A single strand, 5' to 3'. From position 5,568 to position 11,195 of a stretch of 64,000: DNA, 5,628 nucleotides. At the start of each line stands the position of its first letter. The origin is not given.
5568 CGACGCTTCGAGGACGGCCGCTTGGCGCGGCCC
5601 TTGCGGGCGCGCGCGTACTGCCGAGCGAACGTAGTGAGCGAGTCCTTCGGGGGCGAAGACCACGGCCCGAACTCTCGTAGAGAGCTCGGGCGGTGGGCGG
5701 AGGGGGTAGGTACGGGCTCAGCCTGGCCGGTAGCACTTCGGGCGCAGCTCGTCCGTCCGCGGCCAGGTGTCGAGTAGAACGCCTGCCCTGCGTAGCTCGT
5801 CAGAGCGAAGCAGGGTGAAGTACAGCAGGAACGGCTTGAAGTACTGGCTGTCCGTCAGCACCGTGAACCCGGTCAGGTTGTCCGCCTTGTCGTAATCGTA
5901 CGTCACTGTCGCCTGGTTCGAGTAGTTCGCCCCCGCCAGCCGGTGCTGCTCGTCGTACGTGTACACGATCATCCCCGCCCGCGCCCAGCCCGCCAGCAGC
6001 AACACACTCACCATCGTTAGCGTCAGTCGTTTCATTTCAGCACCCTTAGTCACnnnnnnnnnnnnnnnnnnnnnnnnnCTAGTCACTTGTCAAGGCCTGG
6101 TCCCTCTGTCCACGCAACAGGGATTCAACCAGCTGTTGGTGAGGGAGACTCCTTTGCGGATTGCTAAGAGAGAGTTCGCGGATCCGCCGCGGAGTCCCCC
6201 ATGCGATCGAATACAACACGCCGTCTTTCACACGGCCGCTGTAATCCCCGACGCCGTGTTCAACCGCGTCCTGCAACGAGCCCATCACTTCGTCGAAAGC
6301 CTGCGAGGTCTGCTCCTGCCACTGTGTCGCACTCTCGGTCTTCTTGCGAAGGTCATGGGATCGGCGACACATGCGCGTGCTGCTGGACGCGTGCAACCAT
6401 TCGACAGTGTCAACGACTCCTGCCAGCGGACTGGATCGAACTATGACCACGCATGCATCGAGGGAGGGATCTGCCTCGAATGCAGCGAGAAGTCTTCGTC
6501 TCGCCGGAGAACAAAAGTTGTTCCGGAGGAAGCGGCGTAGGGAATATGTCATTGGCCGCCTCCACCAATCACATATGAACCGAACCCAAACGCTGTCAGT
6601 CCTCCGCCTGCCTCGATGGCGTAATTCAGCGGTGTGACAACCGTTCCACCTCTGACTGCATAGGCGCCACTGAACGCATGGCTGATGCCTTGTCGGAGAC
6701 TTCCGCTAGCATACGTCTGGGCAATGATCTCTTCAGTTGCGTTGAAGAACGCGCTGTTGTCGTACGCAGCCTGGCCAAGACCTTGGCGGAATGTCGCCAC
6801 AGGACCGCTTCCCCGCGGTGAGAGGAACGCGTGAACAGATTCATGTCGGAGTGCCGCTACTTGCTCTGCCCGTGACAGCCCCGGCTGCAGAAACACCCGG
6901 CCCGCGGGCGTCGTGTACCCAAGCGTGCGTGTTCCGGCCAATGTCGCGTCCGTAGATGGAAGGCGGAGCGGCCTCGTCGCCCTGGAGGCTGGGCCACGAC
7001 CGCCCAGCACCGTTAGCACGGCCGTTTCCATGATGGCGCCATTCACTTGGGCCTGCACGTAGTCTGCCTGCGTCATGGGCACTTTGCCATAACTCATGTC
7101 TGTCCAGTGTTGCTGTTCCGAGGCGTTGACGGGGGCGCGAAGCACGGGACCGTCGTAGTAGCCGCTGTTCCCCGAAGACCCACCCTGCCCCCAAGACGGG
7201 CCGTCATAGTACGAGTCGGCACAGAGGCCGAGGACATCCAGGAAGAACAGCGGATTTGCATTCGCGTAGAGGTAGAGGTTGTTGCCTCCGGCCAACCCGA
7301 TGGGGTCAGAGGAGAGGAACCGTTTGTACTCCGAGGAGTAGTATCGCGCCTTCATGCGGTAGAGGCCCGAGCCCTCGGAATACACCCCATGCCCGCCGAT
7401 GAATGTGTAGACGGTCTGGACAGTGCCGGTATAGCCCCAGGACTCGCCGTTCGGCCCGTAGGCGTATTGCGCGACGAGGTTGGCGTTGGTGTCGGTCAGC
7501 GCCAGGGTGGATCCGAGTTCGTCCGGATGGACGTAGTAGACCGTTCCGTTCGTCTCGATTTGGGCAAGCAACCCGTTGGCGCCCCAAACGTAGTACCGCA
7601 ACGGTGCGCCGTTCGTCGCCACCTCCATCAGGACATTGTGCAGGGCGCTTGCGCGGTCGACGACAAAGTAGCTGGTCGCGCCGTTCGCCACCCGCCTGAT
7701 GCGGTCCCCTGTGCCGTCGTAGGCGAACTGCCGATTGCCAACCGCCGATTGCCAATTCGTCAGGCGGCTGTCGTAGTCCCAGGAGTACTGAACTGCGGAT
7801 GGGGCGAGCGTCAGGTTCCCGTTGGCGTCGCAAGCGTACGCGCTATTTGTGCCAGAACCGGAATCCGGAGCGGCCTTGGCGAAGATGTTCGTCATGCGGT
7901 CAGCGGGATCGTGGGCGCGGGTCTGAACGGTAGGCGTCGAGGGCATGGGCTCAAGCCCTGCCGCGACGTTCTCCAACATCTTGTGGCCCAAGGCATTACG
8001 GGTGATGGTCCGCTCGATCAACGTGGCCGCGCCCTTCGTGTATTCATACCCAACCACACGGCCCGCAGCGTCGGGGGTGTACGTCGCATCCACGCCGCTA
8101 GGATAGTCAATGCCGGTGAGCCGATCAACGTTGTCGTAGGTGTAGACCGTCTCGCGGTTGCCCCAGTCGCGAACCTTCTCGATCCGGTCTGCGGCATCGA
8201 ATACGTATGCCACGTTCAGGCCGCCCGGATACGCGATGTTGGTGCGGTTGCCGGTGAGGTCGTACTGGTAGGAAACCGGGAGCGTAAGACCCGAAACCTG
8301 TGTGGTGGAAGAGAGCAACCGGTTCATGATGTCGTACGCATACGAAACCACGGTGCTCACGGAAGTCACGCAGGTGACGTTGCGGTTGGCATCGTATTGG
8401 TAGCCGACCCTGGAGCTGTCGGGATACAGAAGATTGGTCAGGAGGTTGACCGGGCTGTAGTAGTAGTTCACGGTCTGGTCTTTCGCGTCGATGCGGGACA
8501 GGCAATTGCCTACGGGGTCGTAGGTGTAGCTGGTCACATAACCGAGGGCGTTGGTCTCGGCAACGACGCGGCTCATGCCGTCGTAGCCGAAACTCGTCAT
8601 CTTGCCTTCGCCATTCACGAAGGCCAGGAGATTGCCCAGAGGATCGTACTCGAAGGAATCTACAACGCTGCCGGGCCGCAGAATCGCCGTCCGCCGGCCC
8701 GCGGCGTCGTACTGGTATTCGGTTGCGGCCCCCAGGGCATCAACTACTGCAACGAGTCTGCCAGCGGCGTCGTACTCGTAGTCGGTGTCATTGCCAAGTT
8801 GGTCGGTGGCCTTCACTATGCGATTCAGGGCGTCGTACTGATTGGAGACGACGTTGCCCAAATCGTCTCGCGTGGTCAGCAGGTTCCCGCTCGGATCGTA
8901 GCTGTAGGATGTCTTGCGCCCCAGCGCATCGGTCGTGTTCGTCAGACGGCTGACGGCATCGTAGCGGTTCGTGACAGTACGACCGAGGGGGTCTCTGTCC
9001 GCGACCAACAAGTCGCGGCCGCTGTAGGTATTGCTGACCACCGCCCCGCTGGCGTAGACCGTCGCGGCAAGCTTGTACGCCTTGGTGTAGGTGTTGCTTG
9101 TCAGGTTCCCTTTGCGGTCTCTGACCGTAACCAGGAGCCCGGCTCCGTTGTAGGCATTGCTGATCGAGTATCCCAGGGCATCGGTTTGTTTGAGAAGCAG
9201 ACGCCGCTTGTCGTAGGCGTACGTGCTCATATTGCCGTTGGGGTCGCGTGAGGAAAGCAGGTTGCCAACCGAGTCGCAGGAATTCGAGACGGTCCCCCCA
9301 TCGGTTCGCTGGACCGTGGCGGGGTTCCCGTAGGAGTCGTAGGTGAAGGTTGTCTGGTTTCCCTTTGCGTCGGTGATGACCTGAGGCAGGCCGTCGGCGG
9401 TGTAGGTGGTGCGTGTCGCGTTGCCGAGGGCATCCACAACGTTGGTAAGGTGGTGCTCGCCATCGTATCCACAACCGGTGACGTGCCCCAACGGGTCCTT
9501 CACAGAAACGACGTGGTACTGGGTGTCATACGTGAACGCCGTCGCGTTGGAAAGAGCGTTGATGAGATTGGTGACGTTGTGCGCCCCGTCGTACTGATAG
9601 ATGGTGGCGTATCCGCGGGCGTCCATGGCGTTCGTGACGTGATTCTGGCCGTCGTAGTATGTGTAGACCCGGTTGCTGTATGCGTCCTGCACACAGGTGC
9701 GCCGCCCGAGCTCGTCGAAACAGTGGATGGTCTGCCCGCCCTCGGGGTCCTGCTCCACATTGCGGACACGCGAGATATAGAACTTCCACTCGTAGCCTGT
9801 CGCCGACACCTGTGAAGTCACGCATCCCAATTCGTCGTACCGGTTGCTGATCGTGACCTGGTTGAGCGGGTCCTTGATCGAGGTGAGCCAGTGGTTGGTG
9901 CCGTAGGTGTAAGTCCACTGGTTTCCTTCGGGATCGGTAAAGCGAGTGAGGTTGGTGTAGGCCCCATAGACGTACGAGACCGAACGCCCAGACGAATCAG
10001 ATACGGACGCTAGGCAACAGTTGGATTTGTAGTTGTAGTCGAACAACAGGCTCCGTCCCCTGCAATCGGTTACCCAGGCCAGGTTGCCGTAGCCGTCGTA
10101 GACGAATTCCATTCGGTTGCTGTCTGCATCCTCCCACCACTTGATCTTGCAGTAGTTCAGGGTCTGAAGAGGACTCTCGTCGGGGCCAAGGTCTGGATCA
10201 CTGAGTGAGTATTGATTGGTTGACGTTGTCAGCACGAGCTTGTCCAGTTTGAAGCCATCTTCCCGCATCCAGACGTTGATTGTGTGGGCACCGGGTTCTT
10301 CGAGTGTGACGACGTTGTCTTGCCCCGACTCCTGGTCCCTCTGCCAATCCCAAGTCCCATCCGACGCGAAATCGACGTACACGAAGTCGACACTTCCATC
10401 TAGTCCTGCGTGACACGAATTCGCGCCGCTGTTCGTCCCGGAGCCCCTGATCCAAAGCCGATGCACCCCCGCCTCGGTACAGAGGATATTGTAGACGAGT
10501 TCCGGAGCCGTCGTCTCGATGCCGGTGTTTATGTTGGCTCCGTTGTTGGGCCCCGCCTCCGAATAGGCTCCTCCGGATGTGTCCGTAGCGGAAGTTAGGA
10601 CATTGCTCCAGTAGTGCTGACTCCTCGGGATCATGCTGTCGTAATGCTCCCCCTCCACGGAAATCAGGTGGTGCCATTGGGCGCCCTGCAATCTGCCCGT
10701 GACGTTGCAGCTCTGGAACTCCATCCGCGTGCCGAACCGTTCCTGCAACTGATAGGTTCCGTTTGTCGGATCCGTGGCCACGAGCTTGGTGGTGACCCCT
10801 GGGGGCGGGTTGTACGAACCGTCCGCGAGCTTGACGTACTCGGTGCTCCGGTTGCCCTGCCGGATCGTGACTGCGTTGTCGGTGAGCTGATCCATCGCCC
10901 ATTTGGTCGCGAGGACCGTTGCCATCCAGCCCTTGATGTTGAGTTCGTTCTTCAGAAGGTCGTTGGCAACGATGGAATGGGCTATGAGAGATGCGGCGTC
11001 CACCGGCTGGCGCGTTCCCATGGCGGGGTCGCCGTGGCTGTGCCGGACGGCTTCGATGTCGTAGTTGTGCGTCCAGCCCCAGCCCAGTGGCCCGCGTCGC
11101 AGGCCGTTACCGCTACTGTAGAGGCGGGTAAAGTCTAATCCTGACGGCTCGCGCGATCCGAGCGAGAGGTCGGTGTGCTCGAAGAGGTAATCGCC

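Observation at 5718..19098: Lower-GC 13-kb block: a giant LamG/beta-helix surface protein translationally coupled to a Sec-signal RHS toxin, with no known secretion-system marker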

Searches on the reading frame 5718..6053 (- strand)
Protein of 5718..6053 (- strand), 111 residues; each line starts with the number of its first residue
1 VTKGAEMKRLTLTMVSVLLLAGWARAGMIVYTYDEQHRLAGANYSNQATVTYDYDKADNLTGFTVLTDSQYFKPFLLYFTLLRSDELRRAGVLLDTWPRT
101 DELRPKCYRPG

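Call 6: search_protein_families(library=pfam, proteins=[window:5718-6053:-], max_evalue=0.01)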
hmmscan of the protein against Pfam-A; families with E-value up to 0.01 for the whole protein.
window:5718-6053:- (111 aa): 1 family
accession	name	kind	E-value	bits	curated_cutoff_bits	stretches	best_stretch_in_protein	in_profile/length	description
PF05593.20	RHS_repeat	-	0.00015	22.5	22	1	33-62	1-30/38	RHS Repeat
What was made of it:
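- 5718..6034 (-): Small secreted YD-pair protein (105 aa from ATG 6034). A signal peptide ending in ARA|G is followed by one pair of YD repeats. RHS_repeat E 1.5e-4 (call 6).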

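Call 7: search_protein_families(library=ncbifam, proteins=[window:5718-6053:-], max_evalue=0.01)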
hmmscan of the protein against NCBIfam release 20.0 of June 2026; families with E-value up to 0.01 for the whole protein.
window:5718-6053:- (111 aa): 1 family
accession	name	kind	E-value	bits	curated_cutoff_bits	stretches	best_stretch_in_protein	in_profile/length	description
TIGR01643.1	YD_repeat_2x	repeat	0.00061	20.2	15.8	1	33-68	1-36/42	YD repeat-containing protein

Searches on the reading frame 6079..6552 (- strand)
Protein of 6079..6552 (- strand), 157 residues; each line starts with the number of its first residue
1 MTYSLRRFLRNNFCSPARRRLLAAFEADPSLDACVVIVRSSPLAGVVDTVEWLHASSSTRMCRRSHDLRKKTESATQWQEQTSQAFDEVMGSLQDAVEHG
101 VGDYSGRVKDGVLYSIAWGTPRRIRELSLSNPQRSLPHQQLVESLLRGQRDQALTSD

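Call 6: search_protein_families(library=pfam, proteins=[window:6079-6552:-], max_evalue=0.01)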
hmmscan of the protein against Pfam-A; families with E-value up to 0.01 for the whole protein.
window:6079-6552:- (157 aa): 0 families

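Call 7: search_protein_families(library=ncbifam, proteins=[window:6079-6552:-], max_evalue=0.01)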
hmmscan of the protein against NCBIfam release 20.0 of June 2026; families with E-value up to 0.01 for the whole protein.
window:6079-6552:- (157 aa): 0 families

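Call 39: search_protein_families(library=pfam, proteins=[window:6082-6552:-], max_evalue=1)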
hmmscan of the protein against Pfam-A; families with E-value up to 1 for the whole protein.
window:6082-6552:- (157 aa): 2 families
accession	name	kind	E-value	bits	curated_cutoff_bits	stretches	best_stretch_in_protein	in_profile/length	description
PF09027.15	GTPase_binding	-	0.025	14.9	23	1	117-137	27-47/66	GTPase binding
PF01797.21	Y1_Tnp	-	0.14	12.7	23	1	36-80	55-99/121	Transposase IS200 like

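Call 97: search_protein_families(library=ncbifam, proteins=[window:6082-6552:-], max_evalue=0.1)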
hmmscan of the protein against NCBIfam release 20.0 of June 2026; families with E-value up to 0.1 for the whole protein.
window:6082-6552:- (157 aa): 1 family
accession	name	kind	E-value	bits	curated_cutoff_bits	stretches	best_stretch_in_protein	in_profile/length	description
NF033573.1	transpos_IS200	equivalog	0.095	12.9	55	0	32-80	57-105/126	IS200/IS605 family transposase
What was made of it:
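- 6079..6552 (-): Candidate immunity gene (157 aa). Its ATG overlaps the RHS stop (ATGA). No homologue or family was found (calls 6, 39, 97), so this assignment is the least certain.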

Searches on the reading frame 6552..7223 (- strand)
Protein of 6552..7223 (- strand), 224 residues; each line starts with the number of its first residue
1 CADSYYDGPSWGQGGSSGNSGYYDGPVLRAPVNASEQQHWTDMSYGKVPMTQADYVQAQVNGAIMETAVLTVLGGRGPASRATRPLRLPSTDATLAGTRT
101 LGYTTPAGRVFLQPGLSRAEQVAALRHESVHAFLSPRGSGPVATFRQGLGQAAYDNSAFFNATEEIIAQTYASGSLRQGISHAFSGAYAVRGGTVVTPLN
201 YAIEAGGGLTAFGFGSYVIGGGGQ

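Call 39: search_protein_families(library=pfam, proteins=[window:6552-7223:-], max_evalue=1)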
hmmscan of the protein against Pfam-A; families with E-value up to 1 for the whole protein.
window:6552-7223:- (224 aa): 1 family
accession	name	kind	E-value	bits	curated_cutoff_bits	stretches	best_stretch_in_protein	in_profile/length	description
PF20573.4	DUF6782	-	0.19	11.4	27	1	103-132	71-101/241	Putative metallopeptidase family (DUF6782)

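Call 96: search_solved_structures(query=window:6552-7223:-, max_evalue=10)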
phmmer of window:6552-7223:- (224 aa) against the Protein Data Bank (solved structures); distinct sequences matched with E-value up to 10: 0.

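Call 97: search_protein_families(library=ncbifam, proteins=[window:6552-7223:-], max_evalue=0.1)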
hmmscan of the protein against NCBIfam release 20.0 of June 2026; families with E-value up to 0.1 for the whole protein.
window:6552-7223:- (224 aa): 0 families
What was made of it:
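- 6552..7223 (-): Variable C-terminal toxin domain (aa 2015-2238) containing HESVH. It may be a metallopeptidase. No Pfam, NCBIfam or PDB match; only a faint DUF6782 hit (E 0.19) (calls 39, 96, 97).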

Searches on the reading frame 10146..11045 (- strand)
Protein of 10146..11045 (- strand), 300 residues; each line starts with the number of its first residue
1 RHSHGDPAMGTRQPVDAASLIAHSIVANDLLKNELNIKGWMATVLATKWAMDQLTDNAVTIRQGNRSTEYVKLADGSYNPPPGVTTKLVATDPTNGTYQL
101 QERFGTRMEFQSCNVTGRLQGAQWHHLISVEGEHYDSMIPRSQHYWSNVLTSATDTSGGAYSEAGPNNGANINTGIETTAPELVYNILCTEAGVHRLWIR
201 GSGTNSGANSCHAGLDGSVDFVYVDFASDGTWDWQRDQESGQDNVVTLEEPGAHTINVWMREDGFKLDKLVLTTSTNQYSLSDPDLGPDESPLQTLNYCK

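Call 39: search_protein_families(library=pfam, proteins=[window:10146-11045:-], max_evalue=1)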
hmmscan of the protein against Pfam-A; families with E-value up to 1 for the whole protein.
window:10146-11045:- (300 aa): 1 family
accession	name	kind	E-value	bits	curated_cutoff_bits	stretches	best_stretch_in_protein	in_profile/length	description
PF17829.7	GH115_C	-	1.9e-11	44.6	24.1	1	127-281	8-167/172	Glycosyl hydrolase family 115 C-terminal domain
